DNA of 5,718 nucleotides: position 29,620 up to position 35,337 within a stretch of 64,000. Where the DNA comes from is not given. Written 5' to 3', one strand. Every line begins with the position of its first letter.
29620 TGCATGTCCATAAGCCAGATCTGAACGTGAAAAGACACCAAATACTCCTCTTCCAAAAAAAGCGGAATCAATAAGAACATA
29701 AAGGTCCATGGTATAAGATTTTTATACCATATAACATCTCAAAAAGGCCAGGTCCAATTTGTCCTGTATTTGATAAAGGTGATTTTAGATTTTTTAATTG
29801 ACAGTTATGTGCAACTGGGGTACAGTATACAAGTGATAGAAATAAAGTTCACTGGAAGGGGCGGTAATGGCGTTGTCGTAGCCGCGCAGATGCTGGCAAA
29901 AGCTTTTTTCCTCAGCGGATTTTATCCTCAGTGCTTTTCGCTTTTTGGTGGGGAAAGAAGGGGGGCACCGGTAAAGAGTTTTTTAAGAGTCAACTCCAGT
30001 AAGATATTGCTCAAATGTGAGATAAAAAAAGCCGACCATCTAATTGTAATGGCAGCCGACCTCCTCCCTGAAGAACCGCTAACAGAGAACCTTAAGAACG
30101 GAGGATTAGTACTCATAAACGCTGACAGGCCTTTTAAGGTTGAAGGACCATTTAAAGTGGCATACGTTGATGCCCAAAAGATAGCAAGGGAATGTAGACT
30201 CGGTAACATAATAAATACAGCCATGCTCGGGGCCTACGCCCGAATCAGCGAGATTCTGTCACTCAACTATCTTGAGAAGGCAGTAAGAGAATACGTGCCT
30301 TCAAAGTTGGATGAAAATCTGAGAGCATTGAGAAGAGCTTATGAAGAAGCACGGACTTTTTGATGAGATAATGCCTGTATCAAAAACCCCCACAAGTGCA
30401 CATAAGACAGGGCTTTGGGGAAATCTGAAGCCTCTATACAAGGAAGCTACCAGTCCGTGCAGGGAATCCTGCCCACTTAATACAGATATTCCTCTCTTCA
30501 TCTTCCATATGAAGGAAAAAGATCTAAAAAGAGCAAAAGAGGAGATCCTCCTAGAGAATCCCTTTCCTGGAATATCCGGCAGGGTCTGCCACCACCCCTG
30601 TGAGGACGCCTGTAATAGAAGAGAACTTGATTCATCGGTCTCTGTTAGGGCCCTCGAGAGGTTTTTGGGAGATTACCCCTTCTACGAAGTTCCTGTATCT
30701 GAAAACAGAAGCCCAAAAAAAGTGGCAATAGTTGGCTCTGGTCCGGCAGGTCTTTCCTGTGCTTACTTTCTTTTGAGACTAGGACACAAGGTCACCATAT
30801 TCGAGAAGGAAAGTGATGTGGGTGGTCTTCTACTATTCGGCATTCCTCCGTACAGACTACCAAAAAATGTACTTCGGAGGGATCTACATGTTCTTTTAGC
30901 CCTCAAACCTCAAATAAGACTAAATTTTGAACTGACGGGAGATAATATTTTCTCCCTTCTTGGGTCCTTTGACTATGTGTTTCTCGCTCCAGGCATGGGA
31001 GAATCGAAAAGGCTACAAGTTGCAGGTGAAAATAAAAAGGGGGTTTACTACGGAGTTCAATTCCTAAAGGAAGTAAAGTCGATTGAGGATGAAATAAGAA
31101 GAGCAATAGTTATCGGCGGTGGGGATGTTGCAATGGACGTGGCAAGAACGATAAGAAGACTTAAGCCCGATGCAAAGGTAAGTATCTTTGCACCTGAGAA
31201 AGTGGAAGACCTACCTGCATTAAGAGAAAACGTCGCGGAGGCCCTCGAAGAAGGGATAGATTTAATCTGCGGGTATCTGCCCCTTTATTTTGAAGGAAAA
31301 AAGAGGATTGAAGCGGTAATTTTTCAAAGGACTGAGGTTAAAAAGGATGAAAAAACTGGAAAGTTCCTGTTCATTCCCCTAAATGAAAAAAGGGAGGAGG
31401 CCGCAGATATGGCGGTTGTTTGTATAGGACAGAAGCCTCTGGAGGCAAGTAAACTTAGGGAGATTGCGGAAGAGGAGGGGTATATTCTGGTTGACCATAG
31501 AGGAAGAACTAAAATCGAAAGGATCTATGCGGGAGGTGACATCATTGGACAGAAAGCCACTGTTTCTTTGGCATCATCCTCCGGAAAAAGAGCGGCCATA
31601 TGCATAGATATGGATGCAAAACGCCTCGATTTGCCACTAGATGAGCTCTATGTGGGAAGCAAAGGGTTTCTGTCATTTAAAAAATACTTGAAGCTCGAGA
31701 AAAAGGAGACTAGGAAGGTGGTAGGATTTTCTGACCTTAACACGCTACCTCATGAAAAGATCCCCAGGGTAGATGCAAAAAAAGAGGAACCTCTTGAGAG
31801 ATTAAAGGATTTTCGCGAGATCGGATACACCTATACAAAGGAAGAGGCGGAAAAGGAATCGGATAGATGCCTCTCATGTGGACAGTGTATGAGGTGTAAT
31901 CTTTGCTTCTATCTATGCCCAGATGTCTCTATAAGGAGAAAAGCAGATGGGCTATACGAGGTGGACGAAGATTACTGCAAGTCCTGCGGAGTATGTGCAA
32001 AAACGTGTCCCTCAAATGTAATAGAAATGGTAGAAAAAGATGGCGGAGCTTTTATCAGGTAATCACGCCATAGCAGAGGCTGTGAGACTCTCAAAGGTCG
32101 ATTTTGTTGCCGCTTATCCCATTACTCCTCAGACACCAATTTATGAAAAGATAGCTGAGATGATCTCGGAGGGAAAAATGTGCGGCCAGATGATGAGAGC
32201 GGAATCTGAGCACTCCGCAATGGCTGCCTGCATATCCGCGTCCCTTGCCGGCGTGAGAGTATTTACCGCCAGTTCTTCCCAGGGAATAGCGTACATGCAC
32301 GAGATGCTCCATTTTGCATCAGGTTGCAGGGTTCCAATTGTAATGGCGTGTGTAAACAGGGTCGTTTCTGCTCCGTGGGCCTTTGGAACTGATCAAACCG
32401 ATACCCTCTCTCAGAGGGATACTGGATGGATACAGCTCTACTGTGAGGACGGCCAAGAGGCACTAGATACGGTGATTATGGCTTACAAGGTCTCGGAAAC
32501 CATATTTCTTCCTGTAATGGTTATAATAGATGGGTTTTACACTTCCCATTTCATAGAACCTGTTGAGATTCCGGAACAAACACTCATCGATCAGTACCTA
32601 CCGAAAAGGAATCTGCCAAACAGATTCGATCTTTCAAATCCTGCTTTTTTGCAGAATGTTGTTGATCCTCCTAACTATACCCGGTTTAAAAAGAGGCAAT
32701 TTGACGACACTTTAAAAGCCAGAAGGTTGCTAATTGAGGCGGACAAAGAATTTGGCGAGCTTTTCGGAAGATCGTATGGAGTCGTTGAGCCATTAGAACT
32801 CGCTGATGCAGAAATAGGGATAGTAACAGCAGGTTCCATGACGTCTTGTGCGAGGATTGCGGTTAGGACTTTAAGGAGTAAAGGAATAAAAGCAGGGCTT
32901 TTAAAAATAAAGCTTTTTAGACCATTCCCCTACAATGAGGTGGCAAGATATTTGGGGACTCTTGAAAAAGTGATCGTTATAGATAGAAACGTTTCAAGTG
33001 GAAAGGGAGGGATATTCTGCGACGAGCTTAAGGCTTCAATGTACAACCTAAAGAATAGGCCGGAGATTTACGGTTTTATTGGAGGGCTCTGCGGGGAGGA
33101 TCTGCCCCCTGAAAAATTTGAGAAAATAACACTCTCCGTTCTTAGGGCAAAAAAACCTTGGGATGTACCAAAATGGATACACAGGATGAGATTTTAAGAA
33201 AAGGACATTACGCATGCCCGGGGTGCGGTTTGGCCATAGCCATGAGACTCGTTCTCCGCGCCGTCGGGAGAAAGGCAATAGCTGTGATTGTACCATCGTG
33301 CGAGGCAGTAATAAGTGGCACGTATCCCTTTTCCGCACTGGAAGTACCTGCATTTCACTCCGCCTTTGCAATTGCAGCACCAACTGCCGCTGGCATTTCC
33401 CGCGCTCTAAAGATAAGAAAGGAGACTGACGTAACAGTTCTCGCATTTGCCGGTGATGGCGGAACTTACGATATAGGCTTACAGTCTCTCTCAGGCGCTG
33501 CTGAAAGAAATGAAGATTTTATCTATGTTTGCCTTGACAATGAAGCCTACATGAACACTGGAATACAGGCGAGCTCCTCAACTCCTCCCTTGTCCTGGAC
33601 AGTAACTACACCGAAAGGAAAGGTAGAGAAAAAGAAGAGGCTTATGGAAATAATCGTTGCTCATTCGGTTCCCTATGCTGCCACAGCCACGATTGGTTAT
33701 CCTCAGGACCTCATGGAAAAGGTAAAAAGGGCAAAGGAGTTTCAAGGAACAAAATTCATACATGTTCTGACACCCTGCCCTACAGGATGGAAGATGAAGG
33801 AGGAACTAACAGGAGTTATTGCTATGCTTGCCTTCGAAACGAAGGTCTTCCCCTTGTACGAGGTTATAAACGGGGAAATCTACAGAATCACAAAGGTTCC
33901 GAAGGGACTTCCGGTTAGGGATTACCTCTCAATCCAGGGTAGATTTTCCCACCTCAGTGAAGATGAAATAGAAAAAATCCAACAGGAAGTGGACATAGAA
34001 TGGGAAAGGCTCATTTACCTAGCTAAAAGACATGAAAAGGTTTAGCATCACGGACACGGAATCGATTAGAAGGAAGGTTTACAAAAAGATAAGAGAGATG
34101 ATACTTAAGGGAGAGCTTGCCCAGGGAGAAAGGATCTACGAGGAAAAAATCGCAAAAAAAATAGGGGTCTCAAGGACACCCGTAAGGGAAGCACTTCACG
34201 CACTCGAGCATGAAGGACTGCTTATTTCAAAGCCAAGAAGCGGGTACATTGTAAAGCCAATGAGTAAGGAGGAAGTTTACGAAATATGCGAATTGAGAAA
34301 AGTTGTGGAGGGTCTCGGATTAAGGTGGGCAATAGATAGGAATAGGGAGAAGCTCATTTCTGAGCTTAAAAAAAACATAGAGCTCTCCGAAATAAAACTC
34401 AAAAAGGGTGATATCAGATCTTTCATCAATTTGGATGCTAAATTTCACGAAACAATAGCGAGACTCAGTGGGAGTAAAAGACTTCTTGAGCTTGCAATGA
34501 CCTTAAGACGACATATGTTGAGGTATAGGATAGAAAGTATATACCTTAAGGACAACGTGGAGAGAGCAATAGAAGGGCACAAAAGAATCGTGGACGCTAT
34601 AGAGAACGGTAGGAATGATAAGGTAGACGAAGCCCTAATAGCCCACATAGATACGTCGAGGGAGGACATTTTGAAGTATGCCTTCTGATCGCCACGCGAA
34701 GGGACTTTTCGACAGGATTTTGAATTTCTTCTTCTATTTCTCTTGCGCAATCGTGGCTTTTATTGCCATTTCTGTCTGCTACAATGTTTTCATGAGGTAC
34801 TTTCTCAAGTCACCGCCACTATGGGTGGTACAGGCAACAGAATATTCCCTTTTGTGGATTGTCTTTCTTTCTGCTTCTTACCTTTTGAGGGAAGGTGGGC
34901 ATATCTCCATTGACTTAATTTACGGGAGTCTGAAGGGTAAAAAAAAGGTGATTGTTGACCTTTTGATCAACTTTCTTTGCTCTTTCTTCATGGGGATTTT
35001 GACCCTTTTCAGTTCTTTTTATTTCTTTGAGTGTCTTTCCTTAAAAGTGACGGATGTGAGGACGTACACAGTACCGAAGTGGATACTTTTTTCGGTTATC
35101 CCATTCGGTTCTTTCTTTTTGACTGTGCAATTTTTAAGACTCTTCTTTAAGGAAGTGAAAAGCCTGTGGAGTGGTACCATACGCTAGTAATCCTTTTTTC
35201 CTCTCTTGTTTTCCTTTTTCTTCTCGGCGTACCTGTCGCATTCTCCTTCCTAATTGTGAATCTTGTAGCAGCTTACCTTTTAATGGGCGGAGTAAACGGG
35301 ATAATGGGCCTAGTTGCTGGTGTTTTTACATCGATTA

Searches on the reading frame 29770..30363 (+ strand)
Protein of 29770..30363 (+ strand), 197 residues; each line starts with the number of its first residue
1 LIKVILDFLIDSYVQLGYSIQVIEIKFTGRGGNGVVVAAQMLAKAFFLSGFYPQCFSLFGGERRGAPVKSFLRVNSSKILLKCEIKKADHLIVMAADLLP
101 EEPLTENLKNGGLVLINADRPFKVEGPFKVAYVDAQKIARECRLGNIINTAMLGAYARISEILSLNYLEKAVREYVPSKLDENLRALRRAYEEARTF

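Call 70: search_protein_families(library=pfam, proteins=[window:29770-30363:+], max_evalue=0.00001)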
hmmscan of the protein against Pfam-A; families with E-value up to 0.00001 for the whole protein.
window:29770-30363:+ (197 aa): 1 family
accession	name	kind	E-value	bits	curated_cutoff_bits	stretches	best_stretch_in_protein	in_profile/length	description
PF01558.24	POR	-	1.8e-34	119.9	27.4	1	31-192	1-173/173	Pyruvate ferredoxin/flavodoxin oxidoreductase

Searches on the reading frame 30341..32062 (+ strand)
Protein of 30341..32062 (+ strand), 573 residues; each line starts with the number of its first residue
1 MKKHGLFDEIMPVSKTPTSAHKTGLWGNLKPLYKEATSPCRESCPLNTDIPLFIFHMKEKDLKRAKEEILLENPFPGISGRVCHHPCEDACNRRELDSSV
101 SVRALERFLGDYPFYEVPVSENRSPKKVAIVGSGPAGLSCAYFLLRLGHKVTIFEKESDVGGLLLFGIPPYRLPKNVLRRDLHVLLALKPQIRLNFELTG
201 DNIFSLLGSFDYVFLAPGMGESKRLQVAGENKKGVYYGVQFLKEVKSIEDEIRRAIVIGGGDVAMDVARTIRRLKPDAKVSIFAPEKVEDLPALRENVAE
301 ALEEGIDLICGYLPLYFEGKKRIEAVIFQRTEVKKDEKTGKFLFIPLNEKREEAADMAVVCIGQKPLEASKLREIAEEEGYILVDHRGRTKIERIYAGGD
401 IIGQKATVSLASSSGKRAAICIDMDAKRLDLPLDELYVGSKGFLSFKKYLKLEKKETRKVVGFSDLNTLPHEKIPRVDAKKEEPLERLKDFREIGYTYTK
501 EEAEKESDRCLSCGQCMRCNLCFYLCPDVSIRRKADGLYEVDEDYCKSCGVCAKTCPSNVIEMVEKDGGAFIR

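Call 70: search_protein_families(library=pfam, proteins=[window:30341-32062:+], max_evalue=0.00001)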
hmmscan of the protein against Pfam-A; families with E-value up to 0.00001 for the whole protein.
window:30341-32062:+ (573 aa): 11 families
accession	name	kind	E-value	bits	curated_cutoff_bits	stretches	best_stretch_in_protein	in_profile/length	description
PF07992.20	Pyr_redox_2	-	6.2e-30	105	26.1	1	126-414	1-290/291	Pyridine nucleotide-disulphide oxidoreductase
PF14691.11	Fer4_20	-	1.1e-19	70.8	25.8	1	37-112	29-107/113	Dihydroprymidine dehydrogenase domain II, 4Fe-4S cluster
PF00070.33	Pyr_redox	-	4.2e-11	43.6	22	0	127-159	1-33/82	Pyridine nucleotide-disulphide oxidoreductase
PF13450.12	NAD_binding_8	-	2.3e-10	41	21.9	1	130-163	1-34/68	NAD(P)-binding Rossmann-like domain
PF13738.12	Pyr_redox_3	-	3.6e-08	33.4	30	0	212-321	127-225/305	Pyridine nucleotide-disulphide oxidoreductase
PF01266.30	DAO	-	7.8e-08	32.7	27.9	1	127-161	1-35/353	FAD dependent oxidoreductase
PF13241.12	NAD_binding_7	-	3.8e-07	31.1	22.1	0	253-310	8-66/104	Putative NAD(P)-binding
PF14697.11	Fer4_21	-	1.6e-06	28.6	35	1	515-563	7-59/59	4Fe-4S dicluster domain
PF01946.23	Thi4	-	3e-06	27.1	26.2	0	127-163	19-56/235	Thi4 family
PF00890.30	FAD_binding_2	-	4.2e-06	26.7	20.4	1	128-162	2-36/414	FAD binding domain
PF00037.32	Fer4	-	9.4e-06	25.7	21.1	1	539-562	1-24/24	4Fe-4S binding domain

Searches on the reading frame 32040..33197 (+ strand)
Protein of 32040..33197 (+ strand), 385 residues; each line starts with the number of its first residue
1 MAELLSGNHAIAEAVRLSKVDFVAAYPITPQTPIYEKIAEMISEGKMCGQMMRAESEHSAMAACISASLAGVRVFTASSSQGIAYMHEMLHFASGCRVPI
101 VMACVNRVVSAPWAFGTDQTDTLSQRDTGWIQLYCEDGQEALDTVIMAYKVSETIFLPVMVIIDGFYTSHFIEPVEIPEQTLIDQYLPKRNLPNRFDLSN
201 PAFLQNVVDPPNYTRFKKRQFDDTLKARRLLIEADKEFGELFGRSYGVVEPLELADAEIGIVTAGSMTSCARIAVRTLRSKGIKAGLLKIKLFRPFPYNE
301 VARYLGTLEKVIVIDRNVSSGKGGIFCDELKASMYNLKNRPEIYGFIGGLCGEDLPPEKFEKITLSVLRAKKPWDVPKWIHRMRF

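Call 70: search_protein_families(library=pfam, proteins=[window:32040-33197:+], max_evalue=0.00001)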
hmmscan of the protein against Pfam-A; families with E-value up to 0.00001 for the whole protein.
window:32040-33197:+ (385 aa): 2 families
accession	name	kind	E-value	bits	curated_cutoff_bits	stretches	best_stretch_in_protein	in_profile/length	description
PF01855.24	POR_N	-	9.2e-64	215.8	27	1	14-228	2-223/231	Pyruvate flavodoxin/ferredoxin oxidoreductase, thiamine diP-bdg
PF17147.9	PFOR_II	-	2.3e-25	89.3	27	1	257-359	1-101/102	Pyruvate:ferredoxin oxidoreductase core domain II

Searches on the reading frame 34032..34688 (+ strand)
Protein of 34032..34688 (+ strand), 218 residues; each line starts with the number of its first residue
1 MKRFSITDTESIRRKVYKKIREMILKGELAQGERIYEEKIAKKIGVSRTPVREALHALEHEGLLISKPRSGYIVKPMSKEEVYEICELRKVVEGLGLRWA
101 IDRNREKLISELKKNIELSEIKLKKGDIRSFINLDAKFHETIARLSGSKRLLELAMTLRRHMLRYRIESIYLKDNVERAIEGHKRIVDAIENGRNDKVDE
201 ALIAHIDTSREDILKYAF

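Call 71: search_protein_families(library=pfam, proteins=[window:34032-34688:+], max_evalue=0.00001)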
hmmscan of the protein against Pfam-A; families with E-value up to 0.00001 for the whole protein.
window:34032-34688:+ (218 aa): 2 families
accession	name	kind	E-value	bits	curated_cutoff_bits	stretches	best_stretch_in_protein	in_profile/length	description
PF07729.17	FCD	-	3.7e-26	92.4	24.3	1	84-207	1-124/125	FCD domain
PF00392.27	GntR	-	7.4e-19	67.6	27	1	14-74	3-64/64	Bacterial regulatory proteins, gntR family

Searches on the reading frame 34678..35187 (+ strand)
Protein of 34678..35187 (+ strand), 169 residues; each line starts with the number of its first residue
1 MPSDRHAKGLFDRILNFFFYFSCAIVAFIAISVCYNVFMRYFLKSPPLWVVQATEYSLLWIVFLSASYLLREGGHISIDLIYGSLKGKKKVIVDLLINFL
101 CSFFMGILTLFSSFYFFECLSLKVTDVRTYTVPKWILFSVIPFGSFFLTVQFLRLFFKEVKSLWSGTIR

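Call 71: search_protein_families(library=pfam, proteins=[window:34678-35187:+], max_evalue=0.00001)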
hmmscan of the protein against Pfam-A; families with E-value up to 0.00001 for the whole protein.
window:34678-35187:+ (169 aa): 1 family
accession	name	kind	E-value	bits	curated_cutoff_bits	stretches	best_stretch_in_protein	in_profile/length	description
PF04290.18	DctQ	-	3.1e-27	95.5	28.3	1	29-160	1-130/132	Tripartite ATP-independent periplasmic transporters, DctQ component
